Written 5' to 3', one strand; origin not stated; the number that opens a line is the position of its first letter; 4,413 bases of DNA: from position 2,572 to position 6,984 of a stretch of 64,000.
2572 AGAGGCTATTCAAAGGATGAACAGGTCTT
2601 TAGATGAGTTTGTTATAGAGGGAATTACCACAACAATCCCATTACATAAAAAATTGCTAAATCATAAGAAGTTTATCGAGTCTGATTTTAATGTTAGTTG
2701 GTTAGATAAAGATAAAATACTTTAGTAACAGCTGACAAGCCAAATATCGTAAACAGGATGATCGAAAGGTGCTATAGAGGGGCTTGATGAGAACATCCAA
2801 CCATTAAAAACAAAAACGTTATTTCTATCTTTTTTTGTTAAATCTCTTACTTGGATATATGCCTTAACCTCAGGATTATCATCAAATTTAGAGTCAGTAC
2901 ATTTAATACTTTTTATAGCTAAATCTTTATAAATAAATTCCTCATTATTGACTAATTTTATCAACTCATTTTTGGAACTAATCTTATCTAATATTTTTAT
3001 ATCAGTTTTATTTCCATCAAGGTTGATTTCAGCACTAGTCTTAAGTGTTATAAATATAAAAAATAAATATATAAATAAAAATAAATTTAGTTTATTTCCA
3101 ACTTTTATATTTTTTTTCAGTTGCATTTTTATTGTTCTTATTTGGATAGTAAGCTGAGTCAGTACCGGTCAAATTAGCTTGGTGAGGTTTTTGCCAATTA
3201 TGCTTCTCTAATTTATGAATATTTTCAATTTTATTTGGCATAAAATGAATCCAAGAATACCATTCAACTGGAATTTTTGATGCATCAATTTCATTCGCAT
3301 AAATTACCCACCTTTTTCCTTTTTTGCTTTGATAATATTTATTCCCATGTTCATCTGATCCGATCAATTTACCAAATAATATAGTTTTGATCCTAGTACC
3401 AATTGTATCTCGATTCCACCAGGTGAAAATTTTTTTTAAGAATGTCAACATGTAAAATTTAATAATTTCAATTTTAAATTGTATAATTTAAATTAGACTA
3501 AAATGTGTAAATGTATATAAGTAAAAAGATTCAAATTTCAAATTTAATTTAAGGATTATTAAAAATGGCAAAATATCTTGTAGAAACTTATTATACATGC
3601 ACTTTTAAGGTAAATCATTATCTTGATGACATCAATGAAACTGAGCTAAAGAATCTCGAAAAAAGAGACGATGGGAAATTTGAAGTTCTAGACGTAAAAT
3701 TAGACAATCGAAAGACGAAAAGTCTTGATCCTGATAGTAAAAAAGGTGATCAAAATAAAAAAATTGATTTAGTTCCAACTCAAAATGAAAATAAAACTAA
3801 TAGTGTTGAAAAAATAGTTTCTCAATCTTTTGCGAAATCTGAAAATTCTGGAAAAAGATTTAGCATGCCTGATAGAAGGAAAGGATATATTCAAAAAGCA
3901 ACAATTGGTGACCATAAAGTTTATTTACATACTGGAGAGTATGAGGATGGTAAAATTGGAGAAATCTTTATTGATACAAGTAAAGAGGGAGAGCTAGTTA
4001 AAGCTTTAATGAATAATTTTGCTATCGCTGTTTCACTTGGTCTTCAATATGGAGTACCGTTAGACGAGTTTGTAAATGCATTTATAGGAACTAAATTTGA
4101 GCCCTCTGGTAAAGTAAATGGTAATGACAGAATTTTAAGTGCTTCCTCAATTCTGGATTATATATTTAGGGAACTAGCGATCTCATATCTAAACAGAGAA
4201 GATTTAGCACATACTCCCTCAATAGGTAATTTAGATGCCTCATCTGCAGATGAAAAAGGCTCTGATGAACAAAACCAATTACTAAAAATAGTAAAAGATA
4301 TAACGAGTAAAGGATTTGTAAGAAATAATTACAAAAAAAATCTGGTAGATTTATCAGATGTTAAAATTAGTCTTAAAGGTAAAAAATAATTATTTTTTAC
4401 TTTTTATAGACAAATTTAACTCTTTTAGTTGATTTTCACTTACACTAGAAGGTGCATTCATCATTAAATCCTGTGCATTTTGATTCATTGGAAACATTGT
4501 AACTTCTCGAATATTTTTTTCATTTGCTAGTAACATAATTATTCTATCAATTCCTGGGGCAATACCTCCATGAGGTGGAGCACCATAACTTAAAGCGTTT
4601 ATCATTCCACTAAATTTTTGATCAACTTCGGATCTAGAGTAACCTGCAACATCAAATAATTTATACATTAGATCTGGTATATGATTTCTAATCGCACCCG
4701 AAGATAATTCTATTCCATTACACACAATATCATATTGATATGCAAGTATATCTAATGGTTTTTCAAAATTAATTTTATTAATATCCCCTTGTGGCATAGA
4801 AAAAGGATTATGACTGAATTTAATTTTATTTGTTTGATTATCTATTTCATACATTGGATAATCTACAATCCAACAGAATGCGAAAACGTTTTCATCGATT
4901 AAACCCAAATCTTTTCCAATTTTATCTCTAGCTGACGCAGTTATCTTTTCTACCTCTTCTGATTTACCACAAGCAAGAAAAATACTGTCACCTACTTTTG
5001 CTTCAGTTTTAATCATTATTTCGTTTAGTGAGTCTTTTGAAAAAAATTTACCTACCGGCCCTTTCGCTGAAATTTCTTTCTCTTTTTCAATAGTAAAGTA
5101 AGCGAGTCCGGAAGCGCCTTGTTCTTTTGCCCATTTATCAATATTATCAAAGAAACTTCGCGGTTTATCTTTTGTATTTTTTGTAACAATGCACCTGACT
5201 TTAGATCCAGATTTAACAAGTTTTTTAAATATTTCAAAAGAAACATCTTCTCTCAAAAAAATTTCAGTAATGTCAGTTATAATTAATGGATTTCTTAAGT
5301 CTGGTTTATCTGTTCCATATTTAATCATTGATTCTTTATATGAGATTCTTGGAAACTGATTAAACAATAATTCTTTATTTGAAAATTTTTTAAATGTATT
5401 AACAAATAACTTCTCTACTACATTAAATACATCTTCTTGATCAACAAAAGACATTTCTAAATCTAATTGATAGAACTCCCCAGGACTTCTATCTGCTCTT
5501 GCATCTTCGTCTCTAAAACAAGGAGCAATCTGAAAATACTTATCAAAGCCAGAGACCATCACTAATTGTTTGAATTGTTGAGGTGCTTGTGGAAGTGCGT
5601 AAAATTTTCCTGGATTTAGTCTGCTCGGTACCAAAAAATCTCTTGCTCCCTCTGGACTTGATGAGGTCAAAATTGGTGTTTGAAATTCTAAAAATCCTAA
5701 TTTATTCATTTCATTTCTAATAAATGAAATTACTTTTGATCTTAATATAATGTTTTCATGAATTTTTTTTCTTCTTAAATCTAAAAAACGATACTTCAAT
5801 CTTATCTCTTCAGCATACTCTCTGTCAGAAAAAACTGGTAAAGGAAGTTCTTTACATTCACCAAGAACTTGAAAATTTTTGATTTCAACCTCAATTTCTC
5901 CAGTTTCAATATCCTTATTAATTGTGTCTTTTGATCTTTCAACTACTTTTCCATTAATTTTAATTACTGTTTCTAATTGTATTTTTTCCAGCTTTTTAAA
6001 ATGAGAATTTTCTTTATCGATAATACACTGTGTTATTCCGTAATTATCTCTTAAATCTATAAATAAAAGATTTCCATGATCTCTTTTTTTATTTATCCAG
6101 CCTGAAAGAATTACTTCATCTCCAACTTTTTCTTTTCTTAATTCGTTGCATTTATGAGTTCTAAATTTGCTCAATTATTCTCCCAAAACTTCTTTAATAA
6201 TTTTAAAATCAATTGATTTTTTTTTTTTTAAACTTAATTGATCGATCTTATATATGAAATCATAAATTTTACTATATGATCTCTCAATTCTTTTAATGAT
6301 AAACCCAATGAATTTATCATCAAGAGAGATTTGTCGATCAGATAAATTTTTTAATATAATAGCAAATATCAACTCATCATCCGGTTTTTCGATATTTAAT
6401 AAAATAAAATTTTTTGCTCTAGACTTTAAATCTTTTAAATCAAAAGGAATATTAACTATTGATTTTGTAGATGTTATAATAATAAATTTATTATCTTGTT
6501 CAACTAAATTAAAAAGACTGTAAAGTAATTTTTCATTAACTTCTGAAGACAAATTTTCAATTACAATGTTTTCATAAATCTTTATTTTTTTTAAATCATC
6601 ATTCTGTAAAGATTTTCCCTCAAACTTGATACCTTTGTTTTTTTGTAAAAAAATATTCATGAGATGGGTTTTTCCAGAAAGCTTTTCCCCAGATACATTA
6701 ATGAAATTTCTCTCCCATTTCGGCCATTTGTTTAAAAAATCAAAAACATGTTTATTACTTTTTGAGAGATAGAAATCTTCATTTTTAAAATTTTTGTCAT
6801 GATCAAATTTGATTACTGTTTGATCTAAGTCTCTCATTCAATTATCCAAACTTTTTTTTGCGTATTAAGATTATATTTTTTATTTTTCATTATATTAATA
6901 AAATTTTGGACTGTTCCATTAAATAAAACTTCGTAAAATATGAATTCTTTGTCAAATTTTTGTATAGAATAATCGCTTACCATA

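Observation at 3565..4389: Intact stand-alone remnant of class II ribonucleotide reductase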

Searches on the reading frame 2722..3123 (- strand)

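Call 86: search_protein_families(library=pfam, proteins=[window:2722-3123:-], max_evalue=0.1)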
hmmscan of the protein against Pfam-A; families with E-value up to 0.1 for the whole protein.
window:2722-3123:- (133 aa): 1 family
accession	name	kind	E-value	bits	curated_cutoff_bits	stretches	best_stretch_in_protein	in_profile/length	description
PF09923.14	DUF2155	-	3.4e-25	88.4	27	1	42-132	3-89/89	Uncharacterized protein conserved in bacteria (DUF2155)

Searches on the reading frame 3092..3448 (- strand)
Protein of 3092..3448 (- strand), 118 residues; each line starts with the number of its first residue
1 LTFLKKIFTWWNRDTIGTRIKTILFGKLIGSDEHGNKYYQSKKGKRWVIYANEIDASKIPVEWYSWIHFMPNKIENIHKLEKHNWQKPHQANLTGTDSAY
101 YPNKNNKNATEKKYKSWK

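Call 86: search_protein_families(library=pfam, proteins=[window:3092-3448:-], max_evalue=0.1)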
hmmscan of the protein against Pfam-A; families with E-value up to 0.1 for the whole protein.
window:3092-3448:- (118 aa): 1 family
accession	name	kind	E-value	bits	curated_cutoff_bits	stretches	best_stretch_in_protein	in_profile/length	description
PF05071.21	NDUFA12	-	5.6e-22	78.9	23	1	26-118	1-97/98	NADH ubiquinone oxidoreductase subunit NDUFA12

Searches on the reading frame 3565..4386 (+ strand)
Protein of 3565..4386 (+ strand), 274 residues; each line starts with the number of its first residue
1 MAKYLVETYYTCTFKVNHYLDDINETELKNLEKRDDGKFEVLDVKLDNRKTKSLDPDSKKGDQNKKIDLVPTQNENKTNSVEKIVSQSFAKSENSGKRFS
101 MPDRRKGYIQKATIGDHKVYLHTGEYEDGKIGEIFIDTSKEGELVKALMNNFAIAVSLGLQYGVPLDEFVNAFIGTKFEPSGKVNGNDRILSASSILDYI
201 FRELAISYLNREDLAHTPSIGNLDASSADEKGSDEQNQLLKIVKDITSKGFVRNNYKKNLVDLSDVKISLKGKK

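Call 3: search_protein_families(library=pfam, proteins=[window:3565-4386:+], max_evalue=1)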
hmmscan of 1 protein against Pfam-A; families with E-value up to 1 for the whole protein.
window:3565-4386:+ (274 aa): 1 family
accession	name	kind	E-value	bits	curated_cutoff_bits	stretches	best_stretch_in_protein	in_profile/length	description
PF12637.14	TSCPD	-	8e-13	48.9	22.8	1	110-205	5-85/88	TSCPD domain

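Call 4: search_protein_families(library=ncbifam, proteins=[window:3565-4386:+], max_evalue=1)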
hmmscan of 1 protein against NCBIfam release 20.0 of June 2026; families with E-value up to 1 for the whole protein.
window:3565-4386:+ (274 aa): 3 families
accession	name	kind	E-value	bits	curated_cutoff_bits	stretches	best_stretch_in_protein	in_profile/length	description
NF005736.0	PRK07562.1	equivalog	6.4e-69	232.7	1737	1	59-263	932-1133/1222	vitamin B12-dependent ribonucleotide reductase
NF005122.0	PRK06556.1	equivalog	6.3e-40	136.7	859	1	55-233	706-877/960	vitamin B12-dependent ribonucleotide reductase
NF006417.0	PRK08665.1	equivalog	1.4e-05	23.6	961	1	87-207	585-703/759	vitamin B12-dependent ribonucleotide reductase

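Call 5: search_solved_structures(query=window:3565-4386:+, max_evalue=1, show_alignments=3)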
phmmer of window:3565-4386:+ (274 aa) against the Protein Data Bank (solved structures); distinct sequences matched with E-value up to 1: 0.

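Call 11: find_homologous_proteins(query=window:3565-4386:+)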
Query window:3565-4386:+ (274 aa): 8000 proteins with E <= 0.001 among 8000 candidates; the best 120 are listed.
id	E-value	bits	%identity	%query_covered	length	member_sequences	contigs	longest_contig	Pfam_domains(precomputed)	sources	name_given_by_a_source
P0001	4.1e-169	579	97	100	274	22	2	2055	PF12637.15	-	-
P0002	5.2e-168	575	97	100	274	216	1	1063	PF12637.15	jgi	jgi:ribonucleoside-diphosphate reductase alpha chain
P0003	1.0e-166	571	97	100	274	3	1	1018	PF12637.15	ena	-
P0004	6.1e-166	568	96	100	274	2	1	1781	PF12637.15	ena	-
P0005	8.1e-165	564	95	100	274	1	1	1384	PF12637.15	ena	-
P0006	5.5e-164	562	95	100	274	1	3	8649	PF12637.15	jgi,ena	-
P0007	8.9e-164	561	95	100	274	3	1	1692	PF12637.15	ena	-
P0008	9.8e-164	561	95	100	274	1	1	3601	PF12637.15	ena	-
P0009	2.8e-163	559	93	100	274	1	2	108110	PF12637.15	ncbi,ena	-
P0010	3.0e-163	559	94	100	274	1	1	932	PF12637.15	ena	-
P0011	3.5e-163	559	94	100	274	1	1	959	PF12637.15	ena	-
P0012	4.8e-163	559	94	100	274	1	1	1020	PF12637.15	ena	-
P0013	4.9e-163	559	94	100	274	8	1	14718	PF12637.15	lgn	-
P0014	5.2e-163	559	94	100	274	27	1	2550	PF12637.15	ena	-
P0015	5.8e-163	558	94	100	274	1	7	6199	PF12637.15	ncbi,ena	-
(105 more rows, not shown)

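Call 22: search_protein_representatives(protein=window:3565-4386:+)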
Query: 274 residues. Proteins with E-value up to 0.001 (for the whole library): 6998; up to 1e-10: 4331; up to 1e-30: 733. The best 150 are listed.
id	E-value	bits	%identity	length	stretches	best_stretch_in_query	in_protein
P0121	7.3e-112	389.3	71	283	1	1-274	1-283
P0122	5.6e-95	334.0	62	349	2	89-212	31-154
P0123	1.4e-90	319.6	88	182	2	162-274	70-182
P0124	1.3e-88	313.1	82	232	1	92-274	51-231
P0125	6.3e-86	304.3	59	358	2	95-255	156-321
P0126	4.5e-73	262.2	58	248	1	1-243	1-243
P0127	1.2e-72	260.8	78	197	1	1-158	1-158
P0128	6.7e-72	258.4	87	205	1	121-261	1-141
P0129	1.2e-71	257.5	63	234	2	1-138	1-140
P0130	1.8e-70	253.7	74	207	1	99-273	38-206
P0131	8.0e-68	245.0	49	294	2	92-226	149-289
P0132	3.3e-65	236.5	91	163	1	1-121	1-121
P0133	1.2e-63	231.3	86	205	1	101-222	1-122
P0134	8.3e-57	208.9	82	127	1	131-252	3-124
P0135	1.2e-55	205.1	58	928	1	77-263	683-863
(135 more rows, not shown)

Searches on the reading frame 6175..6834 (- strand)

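Call 86: search_protein_families(library=pfam, proteins=[window:6175-6834:-], max_evalue=0.1)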
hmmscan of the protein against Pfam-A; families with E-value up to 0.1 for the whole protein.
window:6175-6834:- (219 aa): 1 family
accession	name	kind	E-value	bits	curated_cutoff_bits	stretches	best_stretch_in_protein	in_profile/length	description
PF22688.2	Hda_lid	-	1.8e-06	28.3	27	1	162-217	10-65/65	Hda, lid domain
